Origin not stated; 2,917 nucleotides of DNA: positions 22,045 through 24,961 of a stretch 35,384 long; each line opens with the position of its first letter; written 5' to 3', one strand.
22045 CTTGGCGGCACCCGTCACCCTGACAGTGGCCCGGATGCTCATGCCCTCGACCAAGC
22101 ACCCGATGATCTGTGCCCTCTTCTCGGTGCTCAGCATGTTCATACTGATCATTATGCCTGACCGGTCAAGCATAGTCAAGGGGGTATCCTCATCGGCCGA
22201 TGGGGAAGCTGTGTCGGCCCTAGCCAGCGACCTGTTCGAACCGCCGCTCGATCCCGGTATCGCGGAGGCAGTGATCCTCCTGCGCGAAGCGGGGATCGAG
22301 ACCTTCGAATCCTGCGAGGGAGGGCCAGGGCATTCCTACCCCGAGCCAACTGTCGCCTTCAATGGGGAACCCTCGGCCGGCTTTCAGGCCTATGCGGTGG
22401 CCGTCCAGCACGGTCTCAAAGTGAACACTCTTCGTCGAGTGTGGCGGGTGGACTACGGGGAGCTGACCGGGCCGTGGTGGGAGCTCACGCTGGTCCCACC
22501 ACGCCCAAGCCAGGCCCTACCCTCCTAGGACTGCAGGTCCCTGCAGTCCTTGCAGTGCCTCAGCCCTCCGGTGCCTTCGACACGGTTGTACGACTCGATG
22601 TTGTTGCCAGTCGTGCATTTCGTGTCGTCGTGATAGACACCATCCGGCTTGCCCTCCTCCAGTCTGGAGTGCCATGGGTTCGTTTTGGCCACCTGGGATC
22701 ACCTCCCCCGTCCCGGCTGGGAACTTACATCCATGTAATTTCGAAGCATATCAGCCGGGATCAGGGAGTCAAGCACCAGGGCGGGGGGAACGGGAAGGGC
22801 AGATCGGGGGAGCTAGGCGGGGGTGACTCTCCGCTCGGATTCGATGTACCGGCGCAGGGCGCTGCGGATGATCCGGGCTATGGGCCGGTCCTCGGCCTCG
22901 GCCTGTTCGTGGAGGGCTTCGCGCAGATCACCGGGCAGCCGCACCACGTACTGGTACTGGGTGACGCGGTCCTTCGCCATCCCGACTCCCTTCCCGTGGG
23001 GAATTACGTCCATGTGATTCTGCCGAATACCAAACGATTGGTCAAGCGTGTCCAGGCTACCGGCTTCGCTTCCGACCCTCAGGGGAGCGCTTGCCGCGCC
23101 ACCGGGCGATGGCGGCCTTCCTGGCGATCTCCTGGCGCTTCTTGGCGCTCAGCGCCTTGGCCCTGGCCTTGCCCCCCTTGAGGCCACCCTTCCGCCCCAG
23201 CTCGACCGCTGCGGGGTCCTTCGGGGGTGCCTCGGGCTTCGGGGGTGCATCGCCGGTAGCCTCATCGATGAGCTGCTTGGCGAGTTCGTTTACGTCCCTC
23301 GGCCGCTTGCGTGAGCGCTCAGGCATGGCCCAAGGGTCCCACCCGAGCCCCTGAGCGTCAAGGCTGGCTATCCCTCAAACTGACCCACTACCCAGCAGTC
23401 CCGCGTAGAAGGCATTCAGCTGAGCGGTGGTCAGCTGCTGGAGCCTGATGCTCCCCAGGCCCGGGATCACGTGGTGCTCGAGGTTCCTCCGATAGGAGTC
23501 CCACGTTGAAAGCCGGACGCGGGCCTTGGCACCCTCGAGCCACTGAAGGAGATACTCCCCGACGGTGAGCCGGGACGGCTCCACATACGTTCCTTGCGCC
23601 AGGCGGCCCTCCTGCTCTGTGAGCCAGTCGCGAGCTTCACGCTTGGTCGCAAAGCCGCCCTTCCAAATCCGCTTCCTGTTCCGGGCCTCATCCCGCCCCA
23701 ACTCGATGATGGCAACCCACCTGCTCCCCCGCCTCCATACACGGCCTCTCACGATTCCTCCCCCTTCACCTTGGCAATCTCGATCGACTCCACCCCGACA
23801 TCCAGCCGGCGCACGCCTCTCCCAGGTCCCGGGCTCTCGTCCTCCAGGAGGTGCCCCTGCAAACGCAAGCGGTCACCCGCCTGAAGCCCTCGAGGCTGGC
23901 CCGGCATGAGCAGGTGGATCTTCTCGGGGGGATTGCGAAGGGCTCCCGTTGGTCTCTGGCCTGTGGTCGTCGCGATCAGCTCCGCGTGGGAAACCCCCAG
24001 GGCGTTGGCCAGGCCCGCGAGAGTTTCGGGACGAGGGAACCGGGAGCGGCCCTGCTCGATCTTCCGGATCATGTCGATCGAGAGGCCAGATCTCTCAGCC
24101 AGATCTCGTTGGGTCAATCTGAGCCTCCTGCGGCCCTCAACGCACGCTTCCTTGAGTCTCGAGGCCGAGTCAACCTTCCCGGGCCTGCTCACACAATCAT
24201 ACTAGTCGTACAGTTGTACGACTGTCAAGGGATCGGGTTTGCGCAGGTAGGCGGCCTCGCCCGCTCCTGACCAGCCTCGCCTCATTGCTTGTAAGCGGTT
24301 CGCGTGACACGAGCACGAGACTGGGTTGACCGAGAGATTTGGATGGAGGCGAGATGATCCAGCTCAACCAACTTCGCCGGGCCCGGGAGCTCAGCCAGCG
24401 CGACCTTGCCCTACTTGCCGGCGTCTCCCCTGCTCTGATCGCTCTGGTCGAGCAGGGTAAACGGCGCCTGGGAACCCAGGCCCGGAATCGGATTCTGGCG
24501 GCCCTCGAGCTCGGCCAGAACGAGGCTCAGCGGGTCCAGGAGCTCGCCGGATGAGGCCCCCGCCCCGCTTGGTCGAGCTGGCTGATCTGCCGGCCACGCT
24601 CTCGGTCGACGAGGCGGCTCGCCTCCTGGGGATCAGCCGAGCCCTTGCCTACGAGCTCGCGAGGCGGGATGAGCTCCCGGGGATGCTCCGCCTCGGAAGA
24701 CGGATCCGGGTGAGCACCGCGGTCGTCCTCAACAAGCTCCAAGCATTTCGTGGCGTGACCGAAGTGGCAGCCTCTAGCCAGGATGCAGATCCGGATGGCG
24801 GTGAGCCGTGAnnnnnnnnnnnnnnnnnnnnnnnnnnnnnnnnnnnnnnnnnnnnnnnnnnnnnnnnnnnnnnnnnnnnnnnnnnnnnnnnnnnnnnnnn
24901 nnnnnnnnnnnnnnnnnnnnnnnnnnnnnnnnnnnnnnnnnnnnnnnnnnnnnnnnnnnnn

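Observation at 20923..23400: IS1-family element precisely disrupting the integrase gene (17-bp IRs, 8-bp target duplication)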

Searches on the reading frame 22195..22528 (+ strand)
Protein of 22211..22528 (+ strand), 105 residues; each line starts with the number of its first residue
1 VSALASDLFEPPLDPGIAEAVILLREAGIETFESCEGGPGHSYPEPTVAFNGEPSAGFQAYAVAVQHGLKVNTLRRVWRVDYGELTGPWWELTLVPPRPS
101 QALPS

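Call 8: search_protein_families(library=pfam, proteins=[window:22195-22528:+], max_evalue=0.01)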
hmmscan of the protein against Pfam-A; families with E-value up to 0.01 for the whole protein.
window:22195-22528:+ (111 aa): 0 families

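Call 9: search_protein_families(library=ncbifam, proteins=[window:22195-22528:+], max_evalue=0.01)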
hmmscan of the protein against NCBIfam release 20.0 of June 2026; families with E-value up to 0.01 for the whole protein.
window:22195-22528:+ (111 aa): 0 families

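Call 50: find_homologous_proteins(query=window:22211-22528:+, max_evalue=0.001)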
Query window:22211-22528:+ (105 aa): 616 proteins with E <= 0.001 among 618 candidates; the best 120 are listed.
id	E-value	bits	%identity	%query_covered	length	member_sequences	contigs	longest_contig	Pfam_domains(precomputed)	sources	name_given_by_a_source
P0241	2.2e-65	236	100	100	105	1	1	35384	-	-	-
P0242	1.3e-51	191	83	95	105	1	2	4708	-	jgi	jgi:hypothetical protein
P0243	1.6e-38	149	71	85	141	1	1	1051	-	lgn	-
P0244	2.3e-37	145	68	86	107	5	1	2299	-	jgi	jgi:hypothetical protein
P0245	1.1e-36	143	61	96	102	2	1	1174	-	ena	-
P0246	1.1e-36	143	70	86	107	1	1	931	-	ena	-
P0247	1.1e-36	143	69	85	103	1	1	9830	-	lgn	-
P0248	1.4e-36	143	62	96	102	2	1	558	-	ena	-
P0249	1.7e-36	143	68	92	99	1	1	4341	-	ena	-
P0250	2.7e-36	142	68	75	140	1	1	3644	-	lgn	-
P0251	4.4e-36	141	70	86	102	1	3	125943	-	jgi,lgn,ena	-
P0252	1.3e-35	140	67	90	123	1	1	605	-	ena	-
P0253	7.1e-35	137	66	89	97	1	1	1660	-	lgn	-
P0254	8.2e-35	137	66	87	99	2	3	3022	-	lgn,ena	-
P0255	1.1e-34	137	63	95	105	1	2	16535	-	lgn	-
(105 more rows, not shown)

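Call 52: find_encoding_contigs(protein=P0242, flank=5000, max_places=4)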
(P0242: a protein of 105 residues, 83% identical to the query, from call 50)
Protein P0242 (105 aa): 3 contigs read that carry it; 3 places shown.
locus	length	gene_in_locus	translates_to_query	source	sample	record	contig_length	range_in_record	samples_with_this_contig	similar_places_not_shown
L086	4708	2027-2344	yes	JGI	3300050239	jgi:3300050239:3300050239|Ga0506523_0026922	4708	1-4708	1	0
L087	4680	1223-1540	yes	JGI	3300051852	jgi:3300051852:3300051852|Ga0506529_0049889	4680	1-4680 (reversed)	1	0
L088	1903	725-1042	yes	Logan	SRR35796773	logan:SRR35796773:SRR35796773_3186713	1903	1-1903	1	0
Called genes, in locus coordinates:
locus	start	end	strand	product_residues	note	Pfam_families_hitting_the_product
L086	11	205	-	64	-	-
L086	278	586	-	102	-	PF20586:DUF6788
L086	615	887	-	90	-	PF12005:DUF3499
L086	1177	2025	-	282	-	PF03400:DDE_Tnp_IS1 (faint)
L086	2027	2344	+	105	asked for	-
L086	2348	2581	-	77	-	-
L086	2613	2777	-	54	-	-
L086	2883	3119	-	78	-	-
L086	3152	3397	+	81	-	PF02861:Clp_N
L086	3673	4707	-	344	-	?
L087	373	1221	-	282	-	PF03400:DDE_Tnp_IS1 (faint)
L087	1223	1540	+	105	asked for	-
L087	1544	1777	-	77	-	-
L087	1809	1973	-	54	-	-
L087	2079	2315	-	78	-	-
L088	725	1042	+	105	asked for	-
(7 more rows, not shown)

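Call 53: find_encoding_contigs(protein=P0251, flank=4000, max_places=3)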
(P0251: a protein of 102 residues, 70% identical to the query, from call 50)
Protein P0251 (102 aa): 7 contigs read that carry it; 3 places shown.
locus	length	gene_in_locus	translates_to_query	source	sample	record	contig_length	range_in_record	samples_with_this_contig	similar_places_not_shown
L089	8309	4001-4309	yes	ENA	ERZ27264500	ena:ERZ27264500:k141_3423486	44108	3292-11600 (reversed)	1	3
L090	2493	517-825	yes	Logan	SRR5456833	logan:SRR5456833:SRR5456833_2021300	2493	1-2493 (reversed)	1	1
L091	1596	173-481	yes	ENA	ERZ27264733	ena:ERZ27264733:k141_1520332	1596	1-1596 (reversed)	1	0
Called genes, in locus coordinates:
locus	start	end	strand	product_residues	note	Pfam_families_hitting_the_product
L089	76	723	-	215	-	PF00775:Dioxygenase_C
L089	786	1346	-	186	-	-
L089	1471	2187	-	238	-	PF00300:His_Phos_1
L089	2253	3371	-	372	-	PF01636:APH, PF02958:EcKL (weak)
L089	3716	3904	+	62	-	-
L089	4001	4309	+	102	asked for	-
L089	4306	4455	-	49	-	-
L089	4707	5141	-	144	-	-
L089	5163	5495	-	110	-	-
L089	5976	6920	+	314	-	PF03400:DDE_Tnp_IS1 (faint)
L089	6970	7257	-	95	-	-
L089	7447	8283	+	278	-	PF06267:DUF1028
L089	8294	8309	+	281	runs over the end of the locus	PF00072:Response_reg, PF13581:HATPase_c_2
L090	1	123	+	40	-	?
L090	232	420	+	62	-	-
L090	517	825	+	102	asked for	-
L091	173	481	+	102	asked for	-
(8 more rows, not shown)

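Call 62: search_solved_structures(query=A3, max_evalue=1)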
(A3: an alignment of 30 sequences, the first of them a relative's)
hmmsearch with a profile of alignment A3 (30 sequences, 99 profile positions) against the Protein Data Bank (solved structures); distinct sequences matched with E-value up to 1: 2.
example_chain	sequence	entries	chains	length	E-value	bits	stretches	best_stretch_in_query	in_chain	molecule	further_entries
3s5s_A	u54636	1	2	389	0.25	14.5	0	26-77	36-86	Mandelate racemase/muconate lactonizing enzyme family protein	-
2zad_A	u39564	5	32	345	0.95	12.7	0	35-80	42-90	Muconate cycloisomerase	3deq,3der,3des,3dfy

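Call 68: predict_structure(alignment_id=A3)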
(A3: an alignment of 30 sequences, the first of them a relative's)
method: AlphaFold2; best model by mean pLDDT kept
length: 105 residues; sequences in the alignment: 30
mean_pLDDT: 86.2   pTM: 0.76
mean pLDDT of the five models: 86.2, 84.7, 81.7, 81.1, 79.5
residues with pLDDT >= 90: 60; 70-90: 31; 50-70: 11; < 50: 3
segments of 3 or more residues with pLDDT < 50: none
pLDDT, mean of each block of 10 residues (from residue 1): 65 86 95 82 88 96 96 95 93 82 53
secondary structure, 60 per line:
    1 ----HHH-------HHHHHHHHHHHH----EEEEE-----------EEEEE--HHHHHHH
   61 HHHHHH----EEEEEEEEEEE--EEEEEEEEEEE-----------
elements in order: H15-26 E31-35 E47-51 H54-66 E71-81 E84-94
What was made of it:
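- The 105-aa ORF has 616 homologues and a confident fold (calls 50, 68).
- Tried and rejected: The 105-aa passenger protein gave a confident AlphaFold model (pLDDT 86, call 68).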

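Call 71: fold_search(model_id=the predicted structure, library=pdb)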
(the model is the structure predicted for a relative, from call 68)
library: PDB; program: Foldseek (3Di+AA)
matches with E <= 10: 900; with E <= 0.001: 0
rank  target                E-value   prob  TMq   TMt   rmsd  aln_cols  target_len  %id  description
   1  6i6w                  3.0e-02  0.92  0.44  0.45   5.2       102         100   12  Circular permutant of ribosomal protein S6, adding 6aa to C terminal of P68-69 (released 2019-11-27)
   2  6i6y                  4.1e-02  0.77  0.37  0.40   6.2        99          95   13  Circular permutant of ribosomal protein S6, swap helix 2 (released 2019-11-27)
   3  6i6i_A                4.4e-02  0.77  0.37  0.40   6.1       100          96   14  Circular permutant of ribosomal protein S6, adding 6aa to C terminal of P68-69, L75A mutant (released 2019-11-27)
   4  5c0o_G                1.3e-01  0.69  0.30  0.15   8.3        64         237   11  m1A58 tRNA methyltransferase mutant - Y78A (released 2015-07-08)
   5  6i6o_B                1.7e-01  0.30  0.31  0.31   6.4        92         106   14  Circular permutant of ribosomal protein S6, swap helix 2, L75A mutant (released 2019-11-27)
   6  2pwy_B                1.8e-01  0.69  0.32  0.15   7.9        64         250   11  Crystal Structure of a m1A58 tRNA methyltransferase (released 2008-02-26)
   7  5c0o_H                2.0e-01  0.69  0.32  0.17   7.3        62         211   10  m1A58 tRNA methyltransferase mutant - Y78A (released 2015-07-08)
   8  2pwy_A                2.1e-01  0.60  0.30  0.14   8.4        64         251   11  Crystal Structure of a m1A58 tRNA methyltransferase (released 2008-02-26)
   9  7os7_A                2.2e-01  0.25  0.30  0.30   6.6        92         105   13  Circular permutant of ribosomal protein S6, swap helix 2, L75A, A92K mutant (released 2022-06-22)
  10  5c0o_E                2.4e-01  0.57  0.30  0.15   8.3        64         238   11  m1A58 tRNA methyltransferase mutant - Y78A (released 2015-07-08)
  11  6lad_E                2.8e-01  0.85  0.49  0.29   6.0        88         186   16  Crystal structure of Amuc_1100 from Akkermansia muciniphila (released 2020-08-05)
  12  7ze0_MODEL_1_A        2.8e-01  0.66  0.39  0.47   5.5        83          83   13  Solution structure of the PulM C-terminal domain from Klebsiella oxytoca (released 2023-01-18)
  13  2wnt_A                3.0e-01  0.15  0.25  0.12   9.7        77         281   16  Crystal Structure of the Human Ribosomal protein S6 kinase (released 2009-08-25)
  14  2dt9_A                3.4e-01  0.25  0.33  0.24  12.7       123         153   14  Crystal structure of the regulatory subunit of aspartate kinase from Thermus flavus (released 2007-07-17)
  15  6wqn_F                4.1e-01  0.25  0.32  0.38   5.6        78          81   10  Structure of the 50S subunit of the ribosome from Methicillin Resistant Staphylococcus aureus in complex with the anti (released 2020-06-03)
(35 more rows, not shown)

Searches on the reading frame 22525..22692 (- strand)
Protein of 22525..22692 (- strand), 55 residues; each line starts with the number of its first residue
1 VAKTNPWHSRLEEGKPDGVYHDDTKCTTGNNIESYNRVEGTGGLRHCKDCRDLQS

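Call 8: search_protein_families(library=pfam, proteins=[window:22525-22692:-], max_evalue=0.01)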
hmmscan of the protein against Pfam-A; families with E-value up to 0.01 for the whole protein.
window:22525-22692:- (55 aa): 0 families

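Call 9: search_protein_families(library=ncbifam, proteins=[window:22525-22692:-], max_evalue=0.01)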
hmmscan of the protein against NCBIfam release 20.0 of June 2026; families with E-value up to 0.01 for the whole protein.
window:22525-22692:- (55 aa): 0 families

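Call 76: search_protein_families(library=pfam, proteins=[window:22525-22692:-], max_evalue=0.001)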
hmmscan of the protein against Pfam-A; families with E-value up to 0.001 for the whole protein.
window:22525-22692:- (55 aa): 0 families

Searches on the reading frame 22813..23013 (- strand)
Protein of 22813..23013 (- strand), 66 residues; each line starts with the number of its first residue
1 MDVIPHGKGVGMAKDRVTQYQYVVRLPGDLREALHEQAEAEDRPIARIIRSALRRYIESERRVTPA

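Call 8: search_protein_families(library=pfam, proteins=[window:22813-23013:-], max_evalue=0.01)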
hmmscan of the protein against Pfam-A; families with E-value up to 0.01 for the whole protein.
window:22813-23013:- (66 aa): 4 families
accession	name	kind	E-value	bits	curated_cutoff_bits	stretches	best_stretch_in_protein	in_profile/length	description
PF07878.17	RHH_5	-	0.00023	21.3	26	1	24-60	6-42/43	CopG-like RHH_1 or ribbon-helix-helix domain, RHH_5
PF03869.20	Arc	-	0.0011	19.2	20.4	1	20-44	5-29/50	Arc-like DNA binding domain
PF01402.27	RHH_1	-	0.0018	18.6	20.5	1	24-58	4-38/39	Ribbon-helix-helix protein, copG family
PF12441.14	CopG_antitoxin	-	0.0081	17.3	28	1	23-55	46-78/79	CopG antitoxin of type II toxin-antitoxin system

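Call 9: search_protein_families(library=ncbifam, proteins=[window:22813-23013:-], max_evalue=0.01)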
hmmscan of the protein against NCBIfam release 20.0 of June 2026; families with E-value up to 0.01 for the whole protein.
window:22813-23013:- (66 aa): 2 families
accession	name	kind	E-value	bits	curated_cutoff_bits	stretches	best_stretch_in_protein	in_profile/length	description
NF041551.1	YlcI_YnfO_N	subfamily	0.001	19.1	30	1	23-59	6-41/42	YlcI/YnfO family protein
NF048017.1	antitoxin_RelB_like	equivalog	0.0086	16.3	50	0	25-58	1-34/70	type II toxin-antitoxin system RelB family antitoxin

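Call 51: search_protein_families(library=padloc, proteins=[window:22813-23013:-], max_evalue=0.001)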
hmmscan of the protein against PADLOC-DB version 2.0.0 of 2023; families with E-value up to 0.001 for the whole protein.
window:22813-23013:- (66 aa): 0 families

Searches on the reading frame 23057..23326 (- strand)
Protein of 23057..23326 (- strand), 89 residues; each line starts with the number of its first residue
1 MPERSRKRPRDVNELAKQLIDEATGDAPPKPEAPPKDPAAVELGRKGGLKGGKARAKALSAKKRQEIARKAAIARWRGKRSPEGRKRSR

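Call 8: search_protein_families(library=pfam, proteins=[window:23057-23326:-], max_evalue=0.01)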
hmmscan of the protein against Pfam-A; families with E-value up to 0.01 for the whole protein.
window:23057-23326:- (89 aa): 0 families

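Call 9: search_protein_families(library=ncbifam, proteins=[window:23057-23326:-], max_evalue=0.01)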
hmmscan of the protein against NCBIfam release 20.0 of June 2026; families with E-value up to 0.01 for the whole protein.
window:23057-23326:- (89 aa): 0 families

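Call 37: find_homologous_proteins(query=window:23057-23326:-, max_evalue=0.001)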
Query window:23057-23326:- (89 aa): 7820 proteins with E <= 0.001 among 8000 candidates; the best 120 are listed.
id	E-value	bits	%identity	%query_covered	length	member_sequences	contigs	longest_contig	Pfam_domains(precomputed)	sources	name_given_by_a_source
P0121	5.4e-46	172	100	100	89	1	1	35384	-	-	-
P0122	2.5e-36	141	91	90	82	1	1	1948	-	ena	-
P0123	1.5e-28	117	75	75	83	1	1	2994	-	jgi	jgi:hypothetical protein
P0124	1.8e-28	116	79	85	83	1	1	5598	-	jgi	jgi:hypothetical protein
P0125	3.5e-28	115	75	85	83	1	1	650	-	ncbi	-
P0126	1.7e-27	113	79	85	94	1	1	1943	-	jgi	-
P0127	2.2e-27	113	74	91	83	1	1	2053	-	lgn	-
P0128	3.7e-27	112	75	85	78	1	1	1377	-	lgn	-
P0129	7.6e-27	111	76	85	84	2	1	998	-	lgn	-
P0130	1.0e-26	111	70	90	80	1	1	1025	-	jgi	jgi:hypothetical protein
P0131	1.5e-26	110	72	91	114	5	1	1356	-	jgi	-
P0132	2.5e-26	109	73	89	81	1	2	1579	-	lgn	-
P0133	3.1e-26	109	73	71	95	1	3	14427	-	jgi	jgi:hypothetical protein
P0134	3.2e-26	109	76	85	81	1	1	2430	-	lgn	-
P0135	3.5e-26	109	73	88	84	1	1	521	-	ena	-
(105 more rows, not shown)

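Call 40: find_encoding_contigs(protein=P0122, flank=5000, max_places=4)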
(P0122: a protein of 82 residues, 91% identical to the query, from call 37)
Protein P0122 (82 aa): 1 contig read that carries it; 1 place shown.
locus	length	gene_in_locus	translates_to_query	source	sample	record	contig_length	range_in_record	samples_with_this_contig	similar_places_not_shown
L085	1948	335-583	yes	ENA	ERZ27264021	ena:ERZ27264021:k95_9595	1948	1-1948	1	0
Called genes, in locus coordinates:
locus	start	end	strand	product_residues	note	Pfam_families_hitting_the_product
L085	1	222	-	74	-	?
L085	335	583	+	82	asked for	-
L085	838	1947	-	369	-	?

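Call 61: search_solved_structures(query=A2, max_evalue=1)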
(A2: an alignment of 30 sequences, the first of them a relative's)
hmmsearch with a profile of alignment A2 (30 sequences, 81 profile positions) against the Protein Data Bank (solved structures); distinct sequences matched with E-value up to 1: 0.
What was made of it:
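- Tried and rejected: The KGG protein has no PDB sequence match (call 61).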

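Call 70: predict_structure(alignment_id=A2)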
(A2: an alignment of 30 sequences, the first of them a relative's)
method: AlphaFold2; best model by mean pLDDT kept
length: 89 residues; sequences in the alignment: 30
mean_pLDDT: 67.6   pTM: 0.30
mean pLDDT of the five models: 67.6, 64.5, 63.4, 61.6, 55.1
residues with pLDDT >= 90: 0; 70-90: 37; 50-70: 47; < 50: 5
segments of 3 or more residues with pLDDT < 50: 87-89
pLDDT, mean of each block of 10 residues (from residue 1): 63 81 69 66 61 68 79 70 50
secondary structure, 60 per line:
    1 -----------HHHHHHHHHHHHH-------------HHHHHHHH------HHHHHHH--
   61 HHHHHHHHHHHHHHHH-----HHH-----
elements in order: H12-24 H38-45 H52-58 H61-76
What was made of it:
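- Tried and rejected: Its model was too uncertain to search (pLDDT 68, pTM 0.30, call 70).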

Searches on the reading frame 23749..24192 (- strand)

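Call 39: search_protein_families(library=phrogs, proteins=[window:23749-24192:-], max_evalue=0.001)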
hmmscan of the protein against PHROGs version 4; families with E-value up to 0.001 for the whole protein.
window:23749-24192:- (147 aa): 13 families
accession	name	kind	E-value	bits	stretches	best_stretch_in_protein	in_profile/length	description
phrog_5823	-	transcription regulation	2.1e-16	61.1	1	19-84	13-78/404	transcriptional regulator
phrog_8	-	transcription regulation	3.9e-10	40.7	1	16-73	165-216/346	transcriptional regulator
phrog_7241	-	transcription regulation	3.1e-09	37.9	1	21-73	70-121/122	transcriptional regulator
phrog_4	-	transcription regulation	2.2e-08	34.5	1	9-92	137-210/400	transcriptional repressor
phrog_3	-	transcription regulation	4e-07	31.1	1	11-75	91-148/430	transcriptional repressor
phrog_2967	-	transcription regulation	8e-07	29.8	1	7-76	9-73/225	transcriptional regulator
phrog_4583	-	transcription regulation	9.3e-06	26.6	1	9-79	7-76/81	transcriptional repressor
phrog_2328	-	transcription regulation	0.0001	23.1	1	13-75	16-77/128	transcriptional repressor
phrog_2439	-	transcription regulation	0.00013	22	1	20-70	15-64/367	transcriptional regulator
phrog_1373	-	transcription regulation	0.00017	22.6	1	12-68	63-118/166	transcriptional regulator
phrog_9103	-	transcription regulation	0.00028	21.9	1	20-77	16-72/78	transcriptional repressor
phrog_3949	-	transcription regulation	0.00079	20.5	0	19-76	27-76/161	transcriptional repressor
phrog_2104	-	unknown function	0.00082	20.5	0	20-51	47-78/103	-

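Call 79: search_protein_families(library=pfam, proteins=[window:23749-24192:-], max_evalue=0.001)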
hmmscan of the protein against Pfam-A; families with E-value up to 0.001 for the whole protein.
window:23749-24192:- (147 aa): 4 families
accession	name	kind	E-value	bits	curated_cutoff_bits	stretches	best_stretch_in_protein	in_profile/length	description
PF13560.12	HTH_31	-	1.5e-11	44.9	27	1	21-72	10-61/64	Helix-turn-helix domain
PF01381.28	HTH_3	-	7.1e-11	42.4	23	1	21-72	5-55/55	Helix-turn-helix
PF12844.13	HTH_19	-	6.4e-08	32.8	30.2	1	21-75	8-61/64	Helix-turn-helix domain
PF13443.12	HTH_26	-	1.2e-05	25.9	22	1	25-75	10-60/63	Cro/C1-type HTH DNA-binding domain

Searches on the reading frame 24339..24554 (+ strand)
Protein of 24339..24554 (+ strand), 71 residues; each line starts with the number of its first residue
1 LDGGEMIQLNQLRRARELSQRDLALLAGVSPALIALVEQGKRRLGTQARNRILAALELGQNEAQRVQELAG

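Call 79: search_protein_families(library=pfam, proteins=[window:24339-24554:+], max_evalue=0.001)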
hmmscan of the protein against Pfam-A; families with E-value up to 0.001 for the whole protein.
window:24339-24554:+ (71 aa): 3 families
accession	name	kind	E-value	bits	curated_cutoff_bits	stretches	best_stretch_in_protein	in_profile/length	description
PF13560.12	HTH_31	-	1.8e-08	35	27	1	8-64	5-62/64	Helix-turn-helix domain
PF01381.28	HTH_3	-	4.5e-06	27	23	1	11-44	3-36/55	Helix-turn-helix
PF12844.13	HTH_19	-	0.00026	21.3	30.2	1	9-62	4-55/64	Helix-turn-helix domain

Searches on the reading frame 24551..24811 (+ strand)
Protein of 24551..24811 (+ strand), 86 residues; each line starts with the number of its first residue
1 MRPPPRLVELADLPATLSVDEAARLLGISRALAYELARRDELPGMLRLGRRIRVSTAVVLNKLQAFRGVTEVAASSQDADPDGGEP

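Call 39: search_protein_families(library=phrogs, proteins=[window:24551-24811:+], max_evalue=0.001)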
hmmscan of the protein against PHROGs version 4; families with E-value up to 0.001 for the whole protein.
window:24551-24811:+ (86 aa): 4 families
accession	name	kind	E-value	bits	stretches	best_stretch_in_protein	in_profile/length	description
phrog_10045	-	DNA, RNA and nucleotide metabolism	1.6e-05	25.6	1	10-55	14-59/74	HTH DNA binding protein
phrog_32619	-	unknown function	0.00011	23.4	1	12-63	9-61/104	-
phrog_66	-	integration and excision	0.00014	22.6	1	12-60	89-137/412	excisionase and transcriptional regulator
phrog_7338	-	unknown function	0.00057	21.1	1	14-54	28-68/87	-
